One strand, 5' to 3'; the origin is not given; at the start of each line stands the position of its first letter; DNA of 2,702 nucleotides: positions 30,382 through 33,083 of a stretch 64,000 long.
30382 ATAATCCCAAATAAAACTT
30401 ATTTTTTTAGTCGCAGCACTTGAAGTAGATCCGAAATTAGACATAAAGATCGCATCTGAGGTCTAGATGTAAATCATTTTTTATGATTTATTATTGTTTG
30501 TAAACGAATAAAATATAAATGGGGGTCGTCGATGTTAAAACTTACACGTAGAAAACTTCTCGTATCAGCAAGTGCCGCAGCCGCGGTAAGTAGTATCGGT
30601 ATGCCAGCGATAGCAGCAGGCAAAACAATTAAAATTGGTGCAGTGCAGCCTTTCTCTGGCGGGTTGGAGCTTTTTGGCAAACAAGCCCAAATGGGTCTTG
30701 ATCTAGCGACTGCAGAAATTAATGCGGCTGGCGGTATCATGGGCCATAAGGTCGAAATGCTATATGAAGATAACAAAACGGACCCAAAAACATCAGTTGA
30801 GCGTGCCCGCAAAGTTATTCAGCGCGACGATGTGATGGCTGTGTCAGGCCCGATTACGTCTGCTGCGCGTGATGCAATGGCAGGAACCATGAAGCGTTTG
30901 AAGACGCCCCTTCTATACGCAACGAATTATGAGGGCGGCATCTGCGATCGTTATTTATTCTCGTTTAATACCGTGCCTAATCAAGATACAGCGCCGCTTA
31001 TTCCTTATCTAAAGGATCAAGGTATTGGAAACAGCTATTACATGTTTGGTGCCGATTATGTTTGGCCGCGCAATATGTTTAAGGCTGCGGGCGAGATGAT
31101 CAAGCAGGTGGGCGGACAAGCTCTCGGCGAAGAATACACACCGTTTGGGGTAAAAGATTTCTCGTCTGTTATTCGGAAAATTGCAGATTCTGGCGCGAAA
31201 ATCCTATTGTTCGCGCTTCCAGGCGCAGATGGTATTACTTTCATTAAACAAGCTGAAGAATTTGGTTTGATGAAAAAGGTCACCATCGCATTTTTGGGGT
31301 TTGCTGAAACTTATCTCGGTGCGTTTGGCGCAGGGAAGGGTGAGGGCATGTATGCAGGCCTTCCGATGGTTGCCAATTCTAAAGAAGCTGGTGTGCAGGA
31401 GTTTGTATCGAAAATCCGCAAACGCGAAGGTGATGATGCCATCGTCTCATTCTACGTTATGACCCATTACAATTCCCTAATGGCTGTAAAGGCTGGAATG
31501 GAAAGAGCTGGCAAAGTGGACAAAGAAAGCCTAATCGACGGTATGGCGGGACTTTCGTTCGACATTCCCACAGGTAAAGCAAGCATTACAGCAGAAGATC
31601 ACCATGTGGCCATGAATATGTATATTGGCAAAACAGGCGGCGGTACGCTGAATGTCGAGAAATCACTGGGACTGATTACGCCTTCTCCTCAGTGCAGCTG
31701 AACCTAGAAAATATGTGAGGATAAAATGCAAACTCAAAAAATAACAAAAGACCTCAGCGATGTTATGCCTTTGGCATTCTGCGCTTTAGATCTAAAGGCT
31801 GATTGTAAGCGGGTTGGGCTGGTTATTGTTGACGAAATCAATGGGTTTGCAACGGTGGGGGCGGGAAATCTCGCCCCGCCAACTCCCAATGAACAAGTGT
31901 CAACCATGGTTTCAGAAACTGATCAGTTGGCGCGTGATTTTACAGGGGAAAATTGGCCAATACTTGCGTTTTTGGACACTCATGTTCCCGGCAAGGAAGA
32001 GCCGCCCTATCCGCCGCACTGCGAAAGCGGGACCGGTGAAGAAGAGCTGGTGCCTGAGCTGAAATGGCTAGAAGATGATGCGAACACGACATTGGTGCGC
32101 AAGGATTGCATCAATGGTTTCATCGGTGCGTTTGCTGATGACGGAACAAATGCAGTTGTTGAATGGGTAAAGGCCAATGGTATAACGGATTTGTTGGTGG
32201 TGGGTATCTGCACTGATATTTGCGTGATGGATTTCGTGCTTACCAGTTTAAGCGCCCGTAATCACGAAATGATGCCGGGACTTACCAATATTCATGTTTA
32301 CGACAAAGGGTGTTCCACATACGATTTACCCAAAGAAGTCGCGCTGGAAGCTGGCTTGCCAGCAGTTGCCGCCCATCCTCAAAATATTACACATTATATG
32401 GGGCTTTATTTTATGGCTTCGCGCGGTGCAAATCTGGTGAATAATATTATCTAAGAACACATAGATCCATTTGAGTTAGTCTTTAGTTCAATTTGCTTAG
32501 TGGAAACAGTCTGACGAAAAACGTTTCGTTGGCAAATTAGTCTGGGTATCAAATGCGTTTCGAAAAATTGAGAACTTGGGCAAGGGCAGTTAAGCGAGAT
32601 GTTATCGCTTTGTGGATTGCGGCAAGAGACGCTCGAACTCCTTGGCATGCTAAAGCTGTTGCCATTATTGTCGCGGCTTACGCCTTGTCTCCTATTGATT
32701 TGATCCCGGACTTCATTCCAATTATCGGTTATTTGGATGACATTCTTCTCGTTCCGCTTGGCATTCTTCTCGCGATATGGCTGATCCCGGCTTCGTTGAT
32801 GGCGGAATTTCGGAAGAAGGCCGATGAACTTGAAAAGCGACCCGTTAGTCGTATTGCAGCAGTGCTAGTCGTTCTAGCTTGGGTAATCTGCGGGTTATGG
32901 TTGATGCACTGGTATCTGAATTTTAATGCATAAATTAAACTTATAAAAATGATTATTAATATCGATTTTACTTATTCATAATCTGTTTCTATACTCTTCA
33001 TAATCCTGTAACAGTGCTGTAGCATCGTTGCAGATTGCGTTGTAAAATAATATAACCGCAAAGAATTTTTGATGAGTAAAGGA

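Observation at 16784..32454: Candidate variant nicotinamide/nicotinate pathway: ATP-dependent lactamase in place of enamidase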

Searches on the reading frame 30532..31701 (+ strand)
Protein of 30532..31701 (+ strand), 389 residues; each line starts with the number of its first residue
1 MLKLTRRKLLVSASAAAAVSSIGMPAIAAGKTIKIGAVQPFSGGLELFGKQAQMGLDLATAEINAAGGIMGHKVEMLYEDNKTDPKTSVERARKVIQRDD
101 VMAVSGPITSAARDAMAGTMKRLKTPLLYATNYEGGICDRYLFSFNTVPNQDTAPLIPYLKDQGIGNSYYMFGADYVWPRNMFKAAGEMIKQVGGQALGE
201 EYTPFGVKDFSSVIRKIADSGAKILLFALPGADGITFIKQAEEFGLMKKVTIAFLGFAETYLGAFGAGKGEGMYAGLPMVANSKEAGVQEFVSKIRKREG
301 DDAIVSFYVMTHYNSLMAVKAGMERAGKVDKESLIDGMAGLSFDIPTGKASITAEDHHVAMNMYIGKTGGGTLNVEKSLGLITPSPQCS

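Call 4: search_protein_families(library=pfam, proteins=[window:30532-31701:+])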
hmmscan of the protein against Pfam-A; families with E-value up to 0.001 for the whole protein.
window:30532-31701:+ (389 aa): 3 families
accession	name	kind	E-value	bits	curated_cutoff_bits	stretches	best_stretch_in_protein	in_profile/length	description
PF13458.12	Peripla_BP_6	-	9.6e-84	282.4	31.7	1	32-369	1-339/343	Periplasmic binding protein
PF13433.12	Peripla_BP_5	-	5.6e-58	197.2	27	1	33-368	1-336/363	Periplasmic binding protein domain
PF01094.35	ANF_receptor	-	1.8e-11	44.1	25.4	1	53-327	3-294/353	Receptor family ligand binding region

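Call 5: search_protein_families(library=ncbifam, proteins=[window:30532-31701:+], max_evalue=0.00001)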
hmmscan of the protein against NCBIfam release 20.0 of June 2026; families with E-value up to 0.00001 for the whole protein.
window:30532-31701:+ (389 aa): 3 families
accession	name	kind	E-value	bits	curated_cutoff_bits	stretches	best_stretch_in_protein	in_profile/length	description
TIGR03407.1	urea_ABC_UrtA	exception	1.8e-60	204.8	492.75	1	33-385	1-358/361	urea ABC transporter substrate-binding protein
TIGR03669.1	urea_ABC_arch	equivalog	2.3e-50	171.7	494.8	1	33-370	1-338/375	urea ABC transporter substrate-binding protein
NF011933.0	PRK15404.1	subfamily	2.7e-21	76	477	2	14-112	8-105/370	high-affinity branched-chain amino acid ABC transporter substrate-binding protein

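Call 57: search_solved_structures(query=window:30532-31701:+, max_evalue=1e-10)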
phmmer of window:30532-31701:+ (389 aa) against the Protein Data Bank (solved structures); distinct sequences matched with E-value up to 1e-10: 19.
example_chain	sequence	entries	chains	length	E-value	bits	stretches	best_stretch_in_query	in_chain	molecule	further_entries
8tg1_A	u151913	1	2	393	5.5e-46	160.9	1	30-367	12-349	Extracellular ligand-binding receptor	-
7s6e_A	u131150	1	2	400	1.1e-42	150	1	34-373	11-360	Urea ABC transporter, periplasmic urea-binding protein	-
8hic_A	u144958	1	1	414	2.2e-41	145.7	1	32-374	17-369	Putative urea ABC transporter, substrate binding protein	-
7s6f_A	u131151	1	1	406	1.7e-38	136.2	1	33-376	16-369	Putative urea ABC transporter, urea binding protein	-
4f06_A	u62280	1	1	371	1.4e-18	70.7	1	31-367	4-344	Extracellular ligand-binding receptor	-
4zpj_A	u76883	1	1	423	2.5e-18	69.9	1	22-351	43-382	Extracellular ligand-binding receptor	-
1pea_A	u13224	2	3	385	5.7e-18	68.7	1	51-367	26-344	AMIDASE OPERON | AMIC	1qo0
1qnl_A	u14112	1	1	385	2.8e-17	66.4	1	51-367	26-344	ALIPHATIC AMIDASE EXPRESSION-REGULATING PROTEIN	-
4evs_A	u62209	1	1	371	1.1e-16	64.4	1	31-367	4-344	PUTATIVE ABC TRANSPORTER SUBUNIT, SUBSTRATE-BINDING COMPONENT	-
4ey3_A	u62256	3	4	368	1.5e-16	64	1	31-368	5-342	Twin-arginine translocation pathway signal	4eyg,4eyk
3i45_A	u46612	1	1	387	1.8e-16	63.8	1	32-369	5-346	Twin-arginine translocation pathway signal protein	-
3nnd_B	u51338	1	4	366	6.7e-16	61.9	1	32-366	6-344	Possible substrate binding protein of ABC transporter system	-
3n0x_A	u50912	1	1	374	1e-15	61.3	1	33-366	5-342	Possible substrate binding protein of ABC transporter system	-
4n0q_A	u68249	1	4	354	1.9e-15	60.4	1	33-335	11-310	Leu/Ile/Val-binding protein homolog 3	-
3i09_A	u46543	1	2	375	2.7e-15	59.9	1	32-345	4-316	Periplasmic branched-chain amino acid-binding protein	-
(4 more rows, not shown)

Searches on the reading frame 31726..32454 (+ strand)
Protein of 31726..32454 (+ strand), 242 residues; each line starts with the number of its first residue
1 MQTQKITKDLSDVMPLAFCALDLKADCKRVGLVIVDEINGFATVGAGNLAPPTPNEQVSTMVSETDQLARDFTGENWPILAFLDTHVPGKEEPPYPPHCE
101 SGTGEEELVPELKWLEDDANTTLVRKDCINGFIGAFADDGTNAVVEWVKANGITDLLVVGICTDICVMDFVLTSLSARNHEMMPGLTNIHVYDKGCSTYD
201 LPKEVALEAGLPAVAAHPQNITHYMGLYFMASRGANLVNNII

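Call 4: search_protein_families(library=pfam, proteins=[window:31726-32454:+])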
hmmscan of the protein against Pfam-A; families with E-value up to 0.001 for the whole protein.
window:31726-32454:+ (242 aa): 1 family
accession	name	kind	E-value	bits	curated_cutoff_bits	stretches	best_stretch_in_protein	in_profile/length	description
PF00857.26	Isochorismatase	-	2.8e-18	67.1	27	1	32-200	3-152/175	Isochorismatase domain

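Call 5: search_protein_families(library=ncbifam, proteins=[window:31726-32454:+], max_evalue=0.00001)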
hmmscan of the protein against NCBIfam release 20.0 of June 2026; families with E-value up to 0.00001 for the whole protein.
window:31726-32454:+ (242 aa): 0 families

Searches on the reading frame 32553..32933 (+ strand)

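Call 4: search_protein_families(library=pfam, proteins=[window:32553-32933:+])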
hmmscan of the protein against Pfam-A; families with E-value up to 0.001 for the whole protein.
window:32553-32933:+ (126 aa): 1 family
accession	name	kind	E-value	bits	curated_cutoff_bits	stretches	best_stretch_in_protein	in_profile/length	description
PF06803.17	DUF1232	-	1.3e-13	50.8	23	1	33-69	1-37/37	Protein of unknown function (DUF1232)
